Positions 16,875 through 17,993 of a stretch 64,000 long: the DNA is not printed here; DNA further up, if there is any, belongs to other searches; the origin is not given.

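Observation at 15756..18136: Three-gene cargo of unknown function at the att-proximal end of element A: candidate defence or toxin module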

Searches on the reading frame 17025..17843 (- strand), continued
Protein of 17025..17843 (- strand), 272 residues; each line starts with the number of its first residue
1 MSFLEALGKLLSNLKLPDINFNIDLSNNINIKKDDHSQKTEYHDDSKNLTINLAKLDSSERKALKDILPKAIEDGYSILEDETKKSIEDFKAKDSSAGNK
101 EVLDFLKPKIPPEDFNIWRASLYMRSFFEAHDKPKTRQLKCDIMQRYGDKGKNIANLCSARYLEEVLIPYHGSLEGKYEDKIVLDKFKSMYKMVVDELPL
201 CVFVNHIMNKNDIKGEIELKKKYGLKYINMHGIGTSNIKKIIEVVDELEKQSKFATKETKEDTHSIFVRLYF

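Call 73: search_protein_families(library=pfam, proteins=[L017:4970-7666:+, L017:4130-4942:+, L017:12-1343:+, L024:5971-7002:-, L024:3050-4327:+, L025:3988-4620:+], max_evalue=0.001)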
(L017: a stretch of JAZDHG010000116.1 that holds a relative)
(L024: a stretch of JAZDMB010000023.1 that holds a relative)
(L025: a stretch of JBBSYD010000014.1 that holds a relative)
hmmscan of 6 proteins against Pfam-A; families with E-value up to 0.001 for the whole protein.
L017:4970-7666:+ (898 aa): 4 families
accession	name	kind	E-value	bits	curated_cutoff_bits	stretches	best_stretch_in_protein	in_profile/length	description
PF00501.34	AMP-binding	-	8.1e-81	272.2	29.9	1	12-391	5-384/384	AMP-binding enzyme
PF01553.26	Acyltransferase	-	2.3e-22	79.6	23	1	708-837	1-132/132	Acyltransferase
PF13193.12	AMP-binding_C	-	2.9e-05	25.3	24.5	1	442-530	1-76/76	AMP-binding enzyme C-terminal domain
PF00550.31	PP-binding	-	3e-05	24.6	20.8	1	596-636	25-64/67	Phosphopantetheine attachment site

L017:4130-4942:+ (270 aa): 12 families
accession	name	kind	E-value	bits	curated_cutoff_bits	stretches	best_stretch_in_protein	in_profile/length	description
PF13181.12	TPR_8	-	2.8e-12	46.2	25.7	1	75-105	3-33/34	Tetratricopeptide repeat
PF00515.34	TPR_1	-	3.6e-12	46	27.8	2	43-72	5-34/34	Tetratricopeptide repeat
PF07719.23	TPR_2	-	9.7e-10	38.2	27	1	73-105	1-33/34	Tetratricopeptide repeat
PF14559.12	TPR_19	-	1.4e-08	35.3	25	1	52-110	4-61/68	Tetratricopeptide repeat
PF13431.12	TPR_17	-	8.6e-08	32.3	24.4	1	61-93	1-33/34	Tetratricopeptide repeat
PF13428.12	TPR_14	-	3.4e-06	27.7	23.5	0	44-80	6-42/44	Tetratricopeptide repeat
PF13174.12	TPR_6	-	0.00027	21.8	26.3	0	75-98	2-25/33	Tetratricopeptide repeat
PF13374.12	TPR_10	-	0.00047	20.5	27.5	0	80-104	9-33/42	Tetratricopeptide repeat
PF12569.14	NatA_aux_su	-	0.0007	19.1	33.3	0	74-146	194-265/515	N-terminal acetyltransferase A, auxiliary subunit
PF24575.1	TPR_Slam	-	0.00073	20.4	35.2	0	39-121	15-95/104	Surface lipoprotein assembly modifier, N-terminal TPR repeats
PF13424.12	TPR_12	-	0.0008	20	30.1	0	47-104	11-76/77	Tetratricopeptide repeat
PF13414.12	TPR_11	-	0.00087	19.4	26.8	0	86-121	7-42/42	TPR repeat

L017:12-1343:+ (443 aa): 4 families
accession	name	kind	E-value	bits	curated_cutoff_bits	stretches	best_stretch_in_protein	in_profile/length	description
PF13091.12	PLDc_2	-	5.8e-24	84.8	27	1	17-131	22-130/132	PLD-like domain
PF00614.28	PLDc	-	6.3e-05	23.3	21.9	1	83-104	6-27/28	Phospholipase D Active site motif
PF13090.12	PP_kinase_C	-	0.00075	19.4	25.8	0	12-132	35-142/172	Polyphosphate kinase C-terminal domain 2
PF17941.7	PP_kinase_C_1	-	0.00083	19.4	25.7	0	18-92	50-114/167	Polyphosphate kinase C-terminal domain 1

L024:5971-7002:- (343 aa): 0 families

L024:3050-4327:+ (425 aa): 4 families
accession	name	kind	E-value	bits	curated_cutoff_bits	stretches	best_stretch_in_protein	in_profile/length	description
PF00817.25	IMS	-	1.8e-51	174.4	23.2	1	28-178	1-148/148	impB/mucB/samB family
PF11799.13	IMS_C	-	2.9e-26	92.5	20.7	1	265-370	2-106/109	impB/mucB/samB family C-terminal domain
PF11798.14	IMS_HHH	-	4e-06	27.2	24.4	1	190-221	1-32/32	IMS family HHH motif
PF21999.2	IMS_HHH_1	-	0.00026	21.8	27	1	207-254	5-53/53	DNA polymerase-iota, thumb domain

L025:3988-4620:+ (210 aa): 2 families
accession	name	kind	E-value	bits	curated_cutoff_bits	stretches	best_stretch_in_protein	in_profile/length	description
PF01909.29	NTP_transf_2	-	5.7e-07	30.3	21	1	111-169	17-78/93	Nucleotidyltransferase domain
PF18765.7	Polbeta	-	8.7e-07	29.5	26.9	1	110-154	15-56/93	Polymerase beta, Nucleotidyltransferase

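Call 74: search_protein_families(library=pfam, proteins=[L025:5736-6482:-, L021:2355-3917:+, L021:5815-6402:+, L022:5914-6309:+, L022:6356-7282:+, L022:4195-4542:+, L030:6392-7033:+, L030:4006-4377:+, L031:5799-6323:+, L027:2965-4209:-], max_evalue=0.001)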
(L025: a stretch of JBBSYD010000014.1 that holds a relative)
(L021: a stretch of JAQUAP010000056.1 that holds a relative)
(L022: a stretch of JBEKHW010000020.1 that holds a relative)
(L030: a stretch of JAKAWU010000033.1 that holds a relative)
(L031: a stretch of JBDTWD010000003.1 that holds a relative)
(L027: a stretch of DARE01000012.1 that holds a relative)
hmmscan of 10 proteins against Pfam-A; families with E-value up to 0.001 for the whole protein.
L025:5736-6482:- (248 aa): 1 family
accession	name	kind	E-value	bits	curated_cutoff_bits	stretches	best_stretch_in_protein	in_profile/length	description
PF01026.27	TatD_DNase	-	5.9e-66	222.9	27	1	4-247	1-253/253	TatD related DNase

L021:2355-3917:+ (520 aa): 1 family
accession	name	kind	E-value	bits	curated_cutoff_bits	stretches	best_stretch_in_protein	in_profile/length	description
PF00209.24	SNF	-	5.9e-56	190.7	27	2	135-466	154-481/524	Sodium:neurotransmitter symporter family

L021:5815-6402:+ (195 aa): 0 families

L022:5914-6309:+ (131 aa): 0 families

L022:6356-7282:+ (308 aa): 4 families
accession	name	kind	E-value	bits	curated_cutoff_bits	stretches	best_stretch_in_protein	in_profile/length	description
PF00589.27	Phage_integrase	-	2.5e-30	106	27.1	1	151-295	18-169/172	Phage integrase family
PF02899.23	Phage_int_SAM_1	-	1.8e-11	44.6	22.3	1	15-89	1-78/83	Phage integrase, N-terminal SAM-like domain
PF13495.12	Phage_int_SAM_4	-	2e-09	38.2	27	1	17-91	4-79/85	Phage integrase, N-terminal SAM-like domain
PF13102.12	Phage_int_SAM_5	-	9.9e-05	23.1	22.3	1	23-87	11-79/98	Phage integrase SAM-like domain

L022:4195-4542:+ (115 aa): 0 families

L030:6392-7033:+ (213 aa): 1 family
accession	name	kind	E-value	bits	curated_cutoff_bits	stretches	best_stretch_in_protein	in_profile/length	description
PF13192.12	Thioredoxin_3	-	6.3e-17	61.8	24.8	1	134-209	2-74/76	Thioredoxin domain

L030:4006-4377:+ (123 aa): 0 families

L031:5799-6323:+ (174 aa): 0 families

L027:2965-4209:- (414 aa): 0 families

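Call 81: search_dna_similar(query=window:17025-17843:-, collection=plasmids, mode=protein, max_evalue=0.01)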
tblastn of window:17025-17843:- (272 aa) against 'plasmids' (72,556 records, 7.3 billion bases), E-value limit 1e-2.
No match.

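Call 82: search_dna_similar(query=window:17025-17843:-, collection=phages, mode=protein, max_evalue=0.01)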
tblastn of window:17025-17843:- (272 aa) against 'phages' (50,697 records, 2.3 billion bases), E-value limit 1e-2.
No match.

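Call 88: search_protein_families(library=pfam, alignment_id=A6, max_evalue=1)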
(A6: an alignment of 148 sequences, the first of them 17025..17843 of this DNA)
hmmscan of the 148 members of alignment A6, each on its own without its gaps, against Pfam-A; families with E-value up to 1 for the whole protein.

A. member 1, window:17025-17843:- (272 aa): 0 families

B. families by the number of members that match (of 148 scanned): 170 families (the first 25 are shown)
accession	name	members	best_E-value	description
PF20300.4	prok_STING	9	0.0006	Prokaryotic STING domain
PF01713.27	Smr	4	0.008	Smr domain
PF01877.22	RNA_binding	3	0.024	RNA binding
PF01765.24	RRF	3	0.035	Ribosome recycling factor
PF03666.18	NPR3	2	0.0026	Nitrogen Permease regulator of amino acid transport activity 3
PF09127.17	Leuk-A4-hydro_C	2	0.011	Leukotriene A4 hydrolase, C-terminal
PF20147.5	Crinkler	2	0.013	Crinkler effector protein N-terminal domain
PF14226.12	DIOX_N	2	0.014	non-haem dioxygenase in morphine synthesis N-terminal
PF00334.24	NDK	2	0.016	Nucleoside diphosphate kinase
PF22560.2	GMT-wHTH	2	0.02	GMT-like wHTH domain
PF05205.17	COMPASS-Shg1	2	0.021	COMPASS (Complex proteins associated with Set1p) component shg1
PF24844.1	PolC_DP2_central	2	0.028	DNA polymerase II large subunit DP2, central domain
PF02575.21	YbaB_DNA_bd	2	0.073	YbaB/EbfC DNA-binding family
PF09382.16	RQC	2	0.099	RQC domain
PF03740.19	PdxJ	2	0.11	Pyridoxal phosphate biosynthesis protein PdxJ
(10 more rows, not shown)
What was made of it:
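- On Smr domain: Pfam Smr hits are weak and occur in 4 of 148 members (call 88).
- Tried and rejected: These were prok_STING in 9 of 148 members, Smr in 4 and RRF in 3 (call 88).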

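Call 89: search_solved_structures(query=A6, max_evalue=10, show_alignments=3)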
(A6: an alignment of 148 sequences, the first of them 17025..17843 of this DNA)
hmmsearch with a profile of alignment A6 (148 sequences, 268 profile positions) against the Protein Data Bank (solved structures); distinct sequences matched with E-value up to 10: 2.
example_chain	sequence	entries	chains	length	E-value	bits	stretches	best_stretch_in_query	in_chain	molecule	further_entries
1eh1_A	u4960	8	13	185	0.46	13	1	36-90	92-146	RIBOSOME RECYCLING FACTOR | Ribosome-recycling factor | 50S ribosomal protein RRF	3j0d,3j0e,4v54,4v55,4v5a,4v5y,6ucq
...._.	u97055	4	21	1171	1.2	11.6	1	124-149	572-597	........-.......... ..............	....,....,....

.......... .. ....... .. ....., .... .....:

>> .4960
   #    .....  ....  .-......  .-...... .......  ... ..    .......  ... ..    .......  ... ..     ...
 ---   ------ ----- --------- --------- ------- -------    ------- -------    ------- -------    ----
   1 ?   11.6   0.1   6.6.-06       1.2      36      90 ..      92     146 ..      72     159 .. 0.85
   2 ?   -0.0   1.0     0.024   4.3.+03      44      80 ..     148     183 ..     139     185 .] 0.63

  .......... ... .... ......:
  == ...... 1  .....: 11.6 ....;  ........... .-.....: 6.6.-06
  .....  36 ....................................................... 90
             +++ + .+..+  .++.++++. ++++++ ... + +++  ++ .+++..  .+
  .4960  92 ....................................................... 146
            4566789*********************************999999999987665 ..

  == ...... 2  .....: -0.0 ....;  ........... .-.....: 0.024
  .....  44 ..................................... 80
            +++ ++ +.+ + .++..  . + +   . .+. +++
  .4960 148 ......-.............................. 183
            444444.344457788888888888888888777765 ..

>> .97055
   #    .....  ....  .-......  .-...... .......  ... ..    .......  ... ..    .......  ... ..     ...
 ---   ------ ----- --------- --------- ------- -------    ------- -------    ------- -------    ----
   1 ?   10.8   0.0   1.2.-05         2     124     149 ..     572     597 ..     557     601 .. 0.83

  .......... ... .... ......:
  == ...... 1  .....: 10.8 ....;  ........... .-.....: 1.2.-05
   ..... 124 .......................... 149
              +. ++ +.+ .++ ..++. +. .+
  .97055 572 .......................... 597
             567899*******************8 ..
